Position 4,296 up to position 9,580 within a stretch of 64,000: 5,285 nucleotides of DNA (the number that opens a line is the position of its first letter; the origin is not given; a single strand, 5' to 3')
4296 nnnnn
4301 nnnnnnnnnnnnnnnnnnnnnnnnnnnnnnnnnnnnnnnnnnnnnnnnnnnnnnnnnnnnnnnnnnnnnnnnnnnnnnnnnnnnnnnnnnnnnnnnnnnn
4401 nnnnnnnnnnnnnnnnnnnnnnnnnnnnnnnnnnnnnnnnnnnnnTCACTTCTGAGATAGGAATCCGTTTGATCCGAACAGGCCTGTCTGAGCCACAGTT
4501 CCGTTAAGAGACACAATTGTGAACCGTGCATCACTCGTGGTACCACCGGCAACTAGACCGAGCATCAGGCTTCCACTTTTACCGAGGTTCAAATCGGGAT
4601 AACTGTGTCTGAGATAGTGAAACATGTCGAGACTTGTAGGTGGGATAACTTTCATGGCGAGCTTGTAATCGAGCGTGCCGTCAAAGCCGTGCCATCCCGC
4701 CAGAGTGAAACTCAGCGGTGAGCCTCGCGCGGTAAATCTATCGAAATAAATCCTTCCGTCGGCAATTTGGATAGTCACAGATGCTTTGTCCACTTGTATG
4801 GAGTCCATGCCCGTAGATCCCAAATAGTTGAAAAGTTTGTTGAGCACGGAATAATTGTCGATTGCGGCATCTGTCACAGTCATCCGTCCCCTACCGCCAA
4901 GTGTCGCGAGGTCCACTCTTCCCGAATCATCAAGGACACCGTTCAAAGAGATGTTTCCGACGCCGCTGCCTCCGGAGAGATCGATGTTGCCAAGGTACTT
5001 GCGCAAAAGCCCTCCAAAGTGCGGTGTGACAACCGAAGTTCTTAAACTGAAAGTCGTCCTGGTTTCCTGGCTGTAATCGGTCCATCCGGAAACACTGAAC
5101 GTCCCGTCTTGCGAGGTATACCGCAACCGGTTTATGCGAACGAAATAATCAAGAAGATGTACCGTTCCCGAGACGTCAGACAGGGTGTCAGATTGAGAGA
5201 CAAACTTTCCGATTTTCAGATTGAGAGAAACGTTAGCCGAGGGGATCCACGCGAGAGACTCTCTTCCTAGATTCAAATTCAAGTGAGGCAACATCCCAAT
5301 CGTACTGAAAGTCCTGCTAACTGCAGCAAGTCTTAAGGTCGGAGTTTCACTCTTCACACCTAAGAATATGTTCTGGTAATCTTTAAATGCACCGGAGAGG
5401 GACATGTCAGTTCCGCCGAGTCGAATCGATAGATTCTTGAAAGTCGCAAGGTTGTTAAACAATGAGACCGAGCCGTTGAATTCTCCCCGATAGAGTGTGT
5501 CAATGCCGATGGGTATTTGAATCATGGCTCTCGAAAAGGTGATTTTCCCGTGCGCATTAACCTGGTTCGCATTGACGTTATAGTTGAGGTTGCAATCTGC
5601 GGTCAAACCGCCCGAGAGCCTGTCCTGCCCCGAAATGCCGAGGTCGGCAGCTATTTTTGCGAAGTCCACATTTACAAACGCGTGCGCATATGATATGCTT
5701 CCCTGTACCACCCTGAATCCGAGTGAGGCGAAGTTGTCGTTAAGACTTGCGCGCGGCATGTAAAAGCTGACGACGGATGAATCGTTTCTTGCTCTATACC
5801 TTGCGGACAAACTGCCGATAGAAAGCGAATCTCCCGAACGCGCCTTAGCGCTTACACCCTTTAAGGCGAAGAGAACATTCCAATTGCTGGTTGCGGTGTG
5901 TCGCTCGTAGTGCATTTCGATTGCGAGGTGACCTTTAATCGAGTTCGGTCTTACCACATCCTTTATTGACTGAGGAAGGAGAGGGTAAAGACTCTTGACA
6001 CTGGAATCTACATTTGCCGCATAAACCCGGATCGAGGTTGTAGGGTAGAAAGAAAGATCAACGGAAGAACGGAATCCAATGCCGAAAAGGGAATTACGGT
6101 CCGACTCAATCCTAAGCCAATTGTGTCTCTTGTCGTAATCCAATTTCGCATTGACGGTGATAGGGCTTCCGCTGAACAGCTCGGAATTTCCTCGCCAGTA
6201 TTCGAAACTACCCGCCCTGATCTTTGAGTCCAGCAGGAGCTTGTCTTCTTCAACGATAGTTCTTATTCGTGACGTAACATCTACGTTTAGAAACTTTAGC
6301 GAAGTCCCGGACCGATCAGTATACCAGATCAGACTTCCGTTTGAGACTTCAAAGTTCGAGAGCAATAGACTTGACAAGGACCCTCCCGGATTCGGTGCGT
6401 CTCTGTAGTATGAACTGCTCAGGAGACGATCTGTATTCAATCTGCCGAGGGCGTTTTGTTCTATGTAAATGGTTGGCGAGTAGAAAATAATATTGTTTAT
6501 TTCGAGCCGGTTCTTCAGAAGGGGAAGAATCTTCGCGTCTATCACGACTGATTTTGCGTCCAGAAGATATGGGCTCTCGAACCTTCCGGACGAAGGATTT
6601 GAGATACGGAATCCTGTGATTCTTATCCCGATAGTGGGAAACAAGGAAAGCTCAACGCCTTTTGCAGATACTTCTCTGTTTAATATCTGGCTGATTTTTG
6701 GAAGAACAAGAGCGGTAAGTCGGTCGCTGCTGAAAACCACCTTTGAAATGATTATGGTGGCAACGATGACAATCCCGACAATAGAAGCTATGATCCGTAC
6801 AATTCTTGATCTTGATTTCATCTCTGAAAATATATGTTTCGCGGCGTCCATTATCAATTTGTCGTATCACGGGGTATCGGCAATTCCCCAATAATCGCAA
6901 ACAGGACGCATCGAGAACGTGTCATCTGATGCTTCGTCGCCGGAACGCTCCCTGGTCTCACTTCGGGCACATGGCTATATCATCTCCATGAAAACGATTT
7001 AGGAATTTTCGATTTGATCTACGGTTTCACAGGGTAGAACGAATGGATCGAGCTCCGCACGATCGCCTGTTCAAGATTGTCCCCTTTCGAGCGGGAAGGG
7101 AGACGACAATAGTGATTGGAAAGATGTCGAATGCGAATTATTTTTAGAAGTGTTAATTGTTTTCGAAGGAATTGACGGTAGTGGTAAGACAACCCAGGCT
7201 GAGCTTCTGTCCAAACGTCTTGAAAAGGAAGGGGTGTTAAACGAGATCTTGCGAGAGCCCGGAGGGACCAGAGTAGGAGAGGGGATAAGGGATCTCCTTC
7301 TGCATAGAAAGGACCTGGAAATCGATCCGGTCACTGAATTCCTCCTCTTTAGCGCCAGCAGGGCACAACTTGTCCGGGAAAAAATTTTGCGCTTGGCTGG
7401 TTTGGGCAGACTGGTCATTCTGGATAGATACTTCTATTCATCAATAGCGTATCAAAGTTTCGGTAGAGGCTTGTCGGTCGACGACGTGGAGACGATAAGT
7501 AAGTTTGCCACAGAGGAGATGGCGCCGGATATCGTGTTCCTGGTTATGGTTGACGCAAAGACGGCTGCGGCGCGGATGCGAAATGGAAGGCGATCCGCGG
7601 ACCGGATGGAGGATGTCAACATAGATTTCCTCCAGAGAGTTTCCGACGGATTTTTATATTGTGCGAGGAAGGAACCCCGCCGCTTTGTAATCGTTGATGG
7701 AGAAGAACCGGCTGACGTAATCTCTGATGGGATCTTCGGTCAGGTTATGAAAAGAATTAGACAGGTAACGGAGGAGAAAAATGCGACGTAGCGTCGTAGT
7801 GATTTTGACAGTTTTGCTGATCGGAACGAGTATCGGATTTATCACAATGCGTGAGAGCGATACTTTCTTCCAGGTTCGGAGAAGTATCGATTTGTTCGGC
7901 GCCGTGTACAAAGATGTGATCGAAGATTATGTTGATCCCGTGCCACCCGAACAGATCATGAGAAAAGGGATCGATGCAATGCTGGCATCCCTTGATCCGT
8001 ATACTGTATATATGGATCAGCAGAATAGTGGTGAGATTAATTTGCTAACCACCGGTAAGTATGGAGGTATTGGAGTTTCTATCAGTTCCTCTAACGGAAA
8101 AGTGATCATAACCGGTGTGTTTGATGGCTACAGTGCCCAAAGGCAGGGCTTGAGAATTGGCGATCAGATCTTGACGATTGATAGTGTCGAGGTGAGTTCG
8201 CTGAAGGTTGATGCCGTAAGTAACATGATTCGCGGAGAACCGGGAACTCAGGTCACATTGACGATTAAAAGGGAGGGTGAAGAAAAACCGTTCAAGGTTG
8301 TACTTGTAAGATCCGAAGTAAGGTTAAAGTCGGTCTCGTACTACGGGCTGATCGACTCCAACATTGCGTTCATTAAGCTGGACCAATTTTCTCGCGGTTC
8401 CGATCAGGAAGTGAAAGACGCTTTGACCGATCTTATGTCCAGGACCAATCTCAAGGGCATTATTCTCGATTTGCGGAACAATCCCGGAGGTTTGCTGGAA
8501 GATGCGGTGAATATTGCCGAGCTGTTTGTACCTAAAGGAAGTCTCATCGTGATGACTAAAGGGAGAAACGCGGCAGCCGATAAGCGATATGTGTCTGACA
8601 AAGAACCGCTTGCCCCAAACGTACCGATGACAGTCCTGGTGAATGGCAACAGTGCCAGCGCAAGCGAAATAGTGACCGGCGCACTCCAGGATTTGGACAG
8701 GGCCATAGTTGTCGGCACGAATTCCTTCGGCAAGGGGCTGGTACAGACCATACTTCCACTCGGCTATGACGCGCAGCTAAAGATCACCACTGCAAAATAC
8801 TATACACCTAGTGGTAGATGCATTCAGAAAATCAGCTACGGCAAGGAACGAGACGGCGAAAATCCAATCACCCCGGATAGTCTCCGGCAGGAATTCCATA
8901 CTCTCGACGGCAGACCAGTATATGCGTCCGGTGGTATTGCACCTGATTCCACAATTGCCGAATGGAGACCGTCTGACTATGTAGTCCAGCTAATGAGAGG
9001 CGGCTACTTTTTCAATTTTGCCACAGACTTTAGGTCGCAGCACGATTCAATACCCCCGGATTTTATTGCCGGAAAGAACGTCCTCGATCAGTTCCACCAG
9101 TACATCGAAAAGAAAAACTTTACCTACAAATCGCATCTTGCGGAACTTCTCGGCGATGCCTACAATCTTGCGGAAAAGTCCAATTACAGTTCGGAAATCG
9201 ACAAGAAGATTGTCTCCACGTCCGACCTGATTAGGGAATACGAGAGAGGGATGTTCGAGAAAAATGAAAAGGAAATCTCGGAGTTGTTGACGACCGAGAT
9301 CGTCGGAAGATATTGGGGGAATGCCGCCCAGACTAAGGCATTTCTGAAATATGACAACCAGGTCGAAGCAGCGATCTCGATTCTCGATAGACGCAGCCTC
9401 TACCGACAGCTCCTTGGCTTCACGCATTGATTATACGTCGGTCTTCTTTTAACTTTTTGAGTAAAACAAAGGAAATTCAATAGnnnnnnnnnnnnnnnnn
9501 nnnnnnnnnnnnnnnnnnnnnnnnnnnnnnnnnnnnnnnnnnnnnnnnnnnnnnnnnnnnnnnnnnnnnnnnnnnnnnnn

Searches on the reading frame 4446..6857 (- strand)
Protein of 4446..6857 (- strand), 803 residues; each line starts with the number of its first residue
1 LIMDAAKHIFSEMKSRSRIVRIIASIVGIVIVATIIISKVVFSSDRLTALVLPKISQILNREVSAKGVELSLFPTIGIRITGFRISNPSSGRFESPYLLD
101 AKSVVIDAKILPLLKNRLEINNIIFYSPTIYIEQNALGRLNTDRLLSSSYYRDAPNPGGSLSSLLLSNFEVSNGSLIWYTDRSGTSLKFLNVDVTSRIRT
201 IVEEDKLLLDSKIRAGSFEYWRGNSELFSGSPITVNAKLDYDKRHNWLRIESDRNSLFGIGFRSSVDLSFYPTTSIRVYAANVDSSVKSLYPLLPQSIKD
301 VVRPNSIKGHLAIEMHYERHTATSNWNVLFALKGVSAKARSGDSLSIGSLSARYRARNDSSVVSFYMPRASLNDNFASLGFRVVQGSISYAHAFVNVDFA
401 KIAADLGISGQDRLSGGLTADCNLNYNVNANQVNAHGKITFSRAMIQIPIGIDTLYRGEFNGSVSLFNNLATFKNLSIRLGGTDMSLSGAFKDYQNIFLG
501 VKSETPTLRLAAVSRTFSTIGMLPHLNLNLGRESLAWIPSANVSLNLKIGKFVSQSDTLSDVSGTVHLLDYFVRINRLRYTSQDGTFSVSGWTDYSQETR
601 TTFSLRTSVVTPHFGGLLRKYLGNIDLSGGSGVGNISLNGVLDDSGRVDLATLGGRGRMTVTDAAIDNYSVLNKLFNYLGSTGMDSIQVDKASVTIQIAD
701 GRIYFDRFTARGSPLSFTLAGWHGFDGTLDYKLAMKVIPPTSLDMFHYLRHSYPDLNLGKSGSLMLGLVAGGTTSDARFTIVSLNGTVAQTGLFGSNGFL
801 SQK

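Call 58: search_protein_families(library=pfam, proteins=[window:4446-6857:-], max_evalue=0.0001)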
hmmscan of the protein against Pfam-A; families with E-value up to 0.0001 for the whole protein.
window:4446-6857:- (803 aa): 3 families
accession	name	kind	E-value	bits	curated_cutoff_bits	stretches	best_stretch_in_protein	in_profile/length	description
PF05170.20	AsmA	-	6.2e-12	45.6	29.8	1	13-244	1-213/607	AsmA family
PF05359.17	DUF748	-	6.7e-09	34.8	50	1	12-189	7-177/1037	Domain of Unknown Function (DUF748)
PF13116.12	YhdP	-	8.2e-07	27.7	46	0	18-197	6-174/1224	YhdP protein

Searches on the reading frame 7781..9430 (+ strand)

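Call 58: search_protein_families(library=pfam, proteins=[window:7781-9430:+], max_evalue=0.0001)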
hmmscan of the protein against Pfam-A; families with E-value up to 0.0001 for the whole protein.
window:7781-9430:+ (549 aa): 5 families
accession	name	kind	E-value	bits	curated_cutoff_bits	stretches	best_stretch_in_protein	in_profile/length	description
PF03572.23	Peptidase_S41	-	1.1e-49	168.6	24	1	194-351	1-157/165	Peptidase family S41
PF13180.12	PDZ_2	-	2.6e-13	50.5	27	1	95-173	1-78/80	PDZ domain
PF00595.29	PDZ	-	9.5e-12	45.6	23.2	1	93-163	8-81/81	PDZ domain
PF17820.7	PDZ_6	-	1.8e-10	40.8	27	1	109-164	1-54/54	PDZ domain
PF22694.1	CtpB_N-like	-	8.7e-06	26.6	27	1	38-81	40-84/85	Activating protease CtpB N-terminal domain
